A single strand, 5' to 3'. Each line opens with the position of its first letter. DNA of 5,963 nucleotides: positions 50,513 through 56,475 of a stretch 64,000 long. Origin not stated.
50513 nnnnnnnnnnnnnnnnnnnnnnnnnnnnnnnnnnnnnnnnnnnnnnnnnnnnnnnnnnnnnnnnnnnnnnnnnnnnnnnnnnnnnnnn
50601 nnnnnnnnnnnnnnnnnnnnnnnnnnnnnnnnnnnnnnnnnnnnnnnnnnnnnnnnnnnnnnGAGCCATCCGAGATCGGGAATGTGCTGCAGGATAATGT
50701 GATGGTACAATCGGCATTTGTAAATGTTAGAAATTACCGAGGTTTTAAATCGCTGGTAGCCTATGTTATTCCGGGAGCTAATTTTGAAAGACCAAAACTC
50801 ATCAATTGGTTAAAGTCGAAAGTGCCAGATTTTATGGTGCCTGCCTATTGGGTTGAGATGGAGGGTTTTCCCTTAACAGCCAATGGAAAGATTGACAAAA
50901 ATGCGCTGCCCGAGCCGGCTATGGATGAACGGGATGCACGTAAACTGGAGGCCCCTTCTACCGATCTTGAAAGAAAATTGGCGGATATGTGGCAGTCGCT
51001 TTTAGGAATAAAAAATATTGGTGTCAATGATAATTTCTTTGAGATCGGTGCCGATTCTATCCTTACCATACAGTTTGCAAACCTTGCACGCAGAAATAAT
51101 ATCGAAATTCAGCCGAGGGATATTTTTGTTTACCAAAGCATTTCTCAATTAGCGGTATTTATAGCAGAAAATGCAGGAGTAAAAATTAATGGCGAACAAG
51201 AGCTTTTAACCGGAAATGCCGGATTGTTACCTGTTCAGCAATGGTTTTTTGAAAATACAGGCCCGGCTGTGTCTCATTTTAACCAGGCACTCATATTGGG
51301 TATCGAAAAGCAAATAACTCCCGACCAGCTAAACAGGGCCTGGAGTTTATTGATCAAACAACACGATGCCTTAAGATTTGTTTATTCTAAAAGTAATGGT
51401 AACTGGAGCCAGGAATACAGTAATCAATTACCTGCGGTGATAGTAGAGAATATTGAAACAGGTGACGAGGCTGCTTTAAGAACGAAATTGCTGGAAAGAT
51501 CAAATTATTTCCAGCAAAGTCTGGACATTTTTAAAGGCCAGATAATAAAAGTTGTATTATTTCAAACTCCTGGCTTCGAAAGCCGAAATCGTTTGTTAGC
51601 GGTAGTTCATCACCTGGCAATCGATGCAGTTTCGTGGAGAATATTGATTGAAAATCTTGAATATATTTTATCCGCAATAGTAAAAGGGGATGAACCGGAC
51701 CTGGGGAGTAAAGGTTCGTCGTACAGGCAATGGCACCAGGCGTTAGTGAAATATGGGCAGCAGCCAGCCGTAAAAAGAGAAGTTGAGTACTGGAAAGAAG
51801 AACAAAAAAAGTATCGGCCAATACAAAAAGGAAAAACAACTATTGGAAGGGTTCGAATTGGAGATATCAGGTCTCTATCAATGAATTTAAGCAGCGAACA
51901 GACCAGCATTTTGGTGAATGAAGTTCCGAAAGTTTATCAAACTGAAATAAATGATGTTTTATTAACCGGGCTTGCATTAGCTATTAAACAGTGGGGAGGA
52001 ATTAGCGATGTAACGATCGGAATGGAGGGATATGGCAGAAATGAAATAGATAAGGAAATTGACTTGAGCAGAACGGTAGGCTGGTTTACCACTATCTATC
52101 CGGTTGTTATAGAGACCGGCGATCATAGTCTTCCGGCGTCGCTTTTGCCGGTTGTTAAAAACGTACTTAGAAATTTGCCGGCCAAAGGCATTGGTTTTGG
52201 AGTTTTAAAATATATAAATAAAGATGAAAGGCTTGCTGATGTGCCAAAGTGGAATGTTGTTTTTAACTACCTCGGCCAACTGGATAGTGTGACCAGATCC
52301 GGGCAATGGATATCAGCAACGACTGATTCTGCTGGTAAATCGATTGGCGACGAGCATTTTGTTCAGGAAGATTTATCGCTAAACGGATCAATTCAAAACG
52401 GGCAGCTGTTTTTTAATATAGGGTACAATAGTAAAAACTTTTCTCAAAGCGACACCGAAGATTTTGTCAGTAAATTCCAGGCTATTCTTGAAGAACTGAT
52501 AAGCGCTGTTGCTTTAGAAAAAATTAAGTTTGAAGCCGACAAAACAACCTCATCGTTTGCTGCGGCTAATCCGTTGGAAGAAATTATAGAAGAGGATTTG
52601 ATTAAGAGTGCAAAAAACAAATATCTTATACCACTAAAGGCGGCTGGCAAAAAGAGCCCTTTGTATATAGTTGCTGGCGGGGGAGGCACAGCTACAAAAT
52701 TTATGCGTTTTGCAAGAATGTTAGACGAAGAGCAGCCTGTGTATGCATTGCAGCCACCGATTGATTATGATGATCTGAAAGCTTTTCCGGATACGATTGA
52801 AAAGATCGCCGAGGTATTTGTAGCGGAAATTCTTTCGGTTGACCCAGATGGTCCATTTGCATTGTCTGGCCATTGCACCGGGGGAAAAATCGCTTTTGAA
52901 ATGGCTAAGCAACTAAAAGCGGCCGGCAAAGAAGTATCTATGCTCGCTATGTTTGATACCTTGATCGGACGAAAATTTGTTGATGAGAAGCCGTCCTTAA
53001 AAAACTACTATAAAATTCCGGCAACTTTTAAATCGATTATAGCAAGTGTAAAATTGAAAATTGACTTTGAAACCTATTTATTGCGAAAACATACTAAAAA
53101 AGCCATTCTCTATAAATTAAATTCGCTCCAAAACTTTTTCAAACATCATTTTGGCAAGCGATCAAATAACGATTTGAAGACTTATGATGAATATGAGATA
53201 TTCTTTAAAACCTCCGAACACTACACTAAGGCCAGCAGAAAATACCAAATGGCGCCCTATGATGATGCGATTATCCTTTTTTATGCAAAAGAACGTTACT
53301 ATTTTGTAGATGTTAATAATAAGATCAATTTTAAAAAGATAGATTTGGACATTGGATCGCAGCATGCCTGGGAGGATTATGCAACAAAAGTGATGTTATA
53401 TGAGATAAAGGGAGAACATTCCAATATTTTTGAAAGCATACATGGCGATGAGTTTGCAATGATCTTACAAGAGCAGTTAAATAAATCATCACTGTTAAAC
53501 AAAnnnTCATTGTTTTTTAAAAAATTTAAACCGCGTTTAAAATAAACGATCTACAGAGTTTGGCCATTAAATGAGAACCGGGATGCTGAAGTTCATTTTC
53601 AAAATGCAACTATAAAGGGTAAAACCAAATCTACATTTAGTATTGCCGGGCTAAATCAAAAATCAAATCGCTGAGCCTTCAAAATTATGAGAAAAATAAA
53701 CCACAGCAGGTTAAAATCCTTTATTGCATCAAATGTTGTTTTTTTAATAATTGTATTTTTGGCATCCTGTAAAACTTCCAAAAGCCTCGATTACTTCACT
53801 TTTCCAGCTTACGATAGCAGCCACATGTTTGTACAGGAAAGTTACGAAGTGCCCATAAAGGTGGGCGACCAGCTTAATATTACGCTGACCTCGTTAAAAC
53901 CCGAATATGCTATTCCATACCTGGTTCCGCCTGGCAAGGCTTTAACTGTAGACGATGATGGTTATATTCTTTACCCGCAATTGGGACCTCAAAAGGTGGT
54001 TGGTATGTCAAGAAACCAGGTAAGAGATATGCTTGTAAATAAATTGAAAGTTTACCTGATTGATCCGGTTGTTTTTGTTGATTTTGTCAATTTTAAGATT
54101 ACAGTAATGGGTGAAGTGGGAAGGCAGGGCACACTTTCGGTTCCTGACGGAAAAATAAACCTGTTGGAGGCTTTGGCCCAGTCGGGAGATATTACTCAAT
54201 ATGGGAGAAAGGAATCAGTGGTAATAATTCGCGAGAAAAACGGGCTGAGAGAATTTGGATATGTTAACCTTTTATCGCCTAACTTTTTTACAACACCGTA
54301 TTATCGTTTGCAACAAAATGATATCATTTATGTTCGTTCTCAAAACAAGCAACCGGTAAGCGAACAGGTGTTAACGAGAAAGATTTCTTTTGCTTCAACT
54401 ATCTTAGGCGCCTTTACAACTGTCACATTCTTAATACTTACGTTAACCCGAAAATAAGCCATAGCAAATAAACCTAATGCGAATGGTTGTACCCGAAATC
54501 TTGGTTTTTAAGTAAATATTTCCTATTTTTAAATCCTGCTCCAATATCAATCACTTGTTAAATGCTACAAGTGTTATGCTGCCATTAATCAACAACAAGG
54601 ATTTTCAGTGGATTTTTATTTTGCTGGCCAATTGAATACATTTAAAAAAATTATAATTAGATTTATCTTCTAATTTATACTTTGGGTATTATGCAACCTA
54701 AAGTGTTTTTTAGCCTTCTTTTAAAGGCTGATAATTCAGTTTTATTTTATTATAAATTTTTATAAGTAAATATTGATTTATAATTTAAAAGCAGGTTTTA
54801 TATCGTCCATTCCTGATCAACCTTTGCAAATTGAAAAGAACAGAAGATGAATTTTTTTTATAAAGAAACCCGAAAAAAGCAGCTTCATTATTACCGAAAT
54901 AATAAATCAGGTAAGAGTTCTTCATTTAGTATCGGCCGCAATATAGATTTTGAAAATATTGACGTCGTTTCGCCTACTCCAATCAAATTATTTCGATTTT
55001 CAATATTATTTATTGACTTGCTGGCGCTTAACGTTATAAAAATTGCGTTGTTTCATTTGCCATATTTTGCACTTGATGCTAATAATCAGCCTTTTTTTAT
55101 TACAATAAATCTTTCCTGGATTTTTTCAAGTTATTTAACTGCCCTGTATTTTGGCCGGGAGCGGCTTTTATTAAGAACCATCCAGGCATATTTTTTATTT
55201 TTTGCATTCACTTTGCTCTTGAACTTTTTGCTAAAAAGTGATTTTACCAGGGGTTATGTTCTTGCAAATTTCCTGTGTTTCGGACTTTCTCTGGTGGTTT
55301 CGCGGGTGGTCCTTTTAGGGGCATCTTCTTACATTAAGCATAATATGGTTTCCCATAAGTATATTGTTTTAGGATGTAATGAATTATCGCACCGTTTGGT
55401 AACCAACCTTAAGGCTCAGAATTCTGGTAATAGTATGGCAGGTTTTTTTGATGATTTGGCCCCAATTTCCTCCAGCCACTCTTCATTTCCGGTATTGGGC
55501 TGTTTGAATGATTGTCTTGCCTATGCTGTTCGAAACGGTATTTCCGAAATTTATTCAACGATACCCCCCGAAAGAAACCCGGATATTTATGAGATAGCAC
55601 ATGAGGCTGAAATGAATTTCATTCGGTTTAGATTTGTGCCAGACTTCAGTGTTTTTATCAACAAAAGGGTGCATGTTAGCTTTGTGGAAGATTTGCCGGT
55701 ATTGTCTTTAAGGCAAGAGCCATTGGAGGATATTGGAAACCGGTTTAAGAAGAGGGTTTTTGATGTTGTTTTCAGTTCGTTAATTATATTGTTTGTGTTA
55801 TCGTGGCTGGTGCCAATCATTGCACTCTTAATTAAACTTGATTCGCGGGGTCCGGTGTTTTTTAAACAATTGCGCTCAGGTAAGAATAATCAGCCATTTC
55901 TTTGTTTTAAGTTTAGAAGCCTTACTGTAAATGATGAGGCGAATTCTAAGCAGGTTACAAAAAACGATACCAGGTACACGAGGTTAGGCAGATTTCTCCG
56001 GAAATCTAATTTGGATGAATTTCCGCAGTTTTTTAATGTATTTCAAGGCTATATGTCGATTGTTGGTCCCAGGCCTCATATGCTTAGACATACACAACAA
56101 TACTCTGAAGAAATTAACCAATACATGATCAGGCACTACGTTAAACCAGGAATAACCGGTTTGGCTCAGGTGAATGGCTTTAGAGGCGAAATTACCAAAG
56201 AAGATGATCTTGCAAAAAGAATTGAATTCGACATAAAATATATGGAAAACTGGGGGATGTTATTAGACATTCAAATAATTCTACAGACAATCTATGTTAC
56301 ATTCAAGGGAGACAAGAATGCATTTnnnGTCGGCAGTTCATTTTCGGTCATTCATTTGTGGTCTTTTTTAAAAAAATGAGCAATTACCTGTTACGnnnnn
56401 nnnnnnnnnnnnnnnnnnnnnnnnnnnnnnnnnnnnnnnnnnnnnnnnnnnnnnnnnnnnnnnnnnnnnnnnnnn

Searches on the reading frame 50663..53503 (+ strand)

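Call 35: search_protein_families(library=pfam, proteins=[window:50663-53503:+], max_evalue=0.001)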
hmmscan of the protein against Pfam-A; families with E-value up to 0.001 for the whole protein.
window:50663-53503:+ (947 aa): 4 families
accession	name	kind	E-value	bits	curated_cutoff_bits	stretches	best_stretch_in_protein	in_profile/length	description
PF00668.25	Condensation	-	1.2e-65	222.5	30.6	1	187-615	6-436/456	Condensation domain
PF00975.26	Thioesterase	-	3.3e-20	73.7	26.4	1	666-766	2-102/226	Thioesterase domain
PF00550.31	PP-binding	-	1.1e-11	45.3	20.8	1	105-164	2-64/67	Phosphopantetheine attachment site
PF13193.12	AMP-binding_C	-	0.00014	23.1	24.5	1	7-76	4-76/76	AMP-binding enzyme C-terminal domain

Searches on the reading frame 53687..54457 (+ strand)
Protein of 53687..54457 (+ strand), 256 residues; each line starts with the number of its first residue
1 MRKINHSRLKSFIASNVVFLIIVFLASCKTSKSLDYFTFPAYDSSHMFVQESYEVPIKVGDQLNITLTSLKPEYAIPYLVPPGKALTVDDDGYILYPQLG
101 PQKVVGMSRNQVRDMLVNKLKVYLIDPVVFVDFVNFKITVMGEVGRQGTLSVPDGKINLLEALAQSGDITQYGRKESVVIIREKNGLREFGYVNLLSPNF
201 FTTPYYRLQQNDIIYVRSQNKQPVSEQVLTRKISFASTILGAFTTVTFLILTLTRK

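Call 24: find_encoding_contigs(protein=window:53687-54457:+, flank=10000, max_places=4)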
Protein window:53687-54457:+ (256 aa): no gene with exactly this product is on record in the collection.

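Call 35: search_protein_families(library=pfam, proteins=[window:53687-54454:+], max_evalue=0.001)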
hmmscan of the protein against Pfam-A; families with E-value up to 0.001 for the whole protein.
window:53687-54454:+ (256 aa): 2 families
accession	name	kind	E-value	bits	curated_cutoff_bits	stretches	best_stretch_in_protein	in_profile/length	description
PF02563.21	Poly_export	-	1.7e-15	57.4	28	1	50-132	2-75/77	Polysaccharide biosynthesis/export protein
PF22461.2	SLBB_2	-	2.3e-06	28.1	27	1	137-216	2-79/79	SLBB domain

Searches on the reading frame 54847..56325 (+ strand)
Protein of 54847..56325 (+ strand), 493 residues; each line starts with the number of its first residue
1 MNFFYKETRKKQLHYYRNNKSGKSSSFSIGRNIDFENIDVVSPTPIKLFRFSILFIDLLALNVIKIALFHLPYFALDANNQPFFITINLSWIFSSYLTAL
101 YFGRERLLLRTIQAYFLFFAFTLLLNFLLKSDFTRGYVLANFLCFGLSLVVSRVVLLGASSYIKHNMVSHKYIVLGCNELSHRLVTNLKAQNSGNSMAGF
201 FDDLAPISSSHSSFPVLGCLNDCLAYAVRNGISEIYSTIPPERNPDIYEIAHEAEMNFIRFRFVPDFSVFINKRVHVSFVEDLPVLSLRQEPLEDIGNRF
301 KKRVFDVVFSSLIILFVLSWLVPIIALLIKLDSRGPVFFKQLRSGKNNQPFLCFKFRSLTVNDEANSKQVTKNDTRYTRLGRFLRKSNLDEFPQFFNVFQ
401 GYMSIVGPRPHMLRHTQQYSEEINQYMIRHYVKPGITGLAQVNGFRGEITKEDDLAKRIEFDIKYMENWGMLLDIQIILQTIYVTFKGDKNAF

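Call 35: search_protein_families(library=pfam, proteins=[window:54847-56325:+], max_evalue=0.001)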
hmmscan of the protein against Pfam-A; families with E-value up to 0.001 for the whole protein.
window:54847-56325:+ (493 aa): 2 families
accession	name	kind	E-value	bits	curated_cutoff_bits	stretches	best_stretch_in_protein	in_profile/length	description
PF02397.22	Bac_transf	-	4.5e-64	215.7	27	1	302-486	1-178/179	Bacterial sugar transferase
PF13727.12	CoA_binding_3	-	5.6e-17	62.7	25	1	96-265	6-175/175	CoA-binding domain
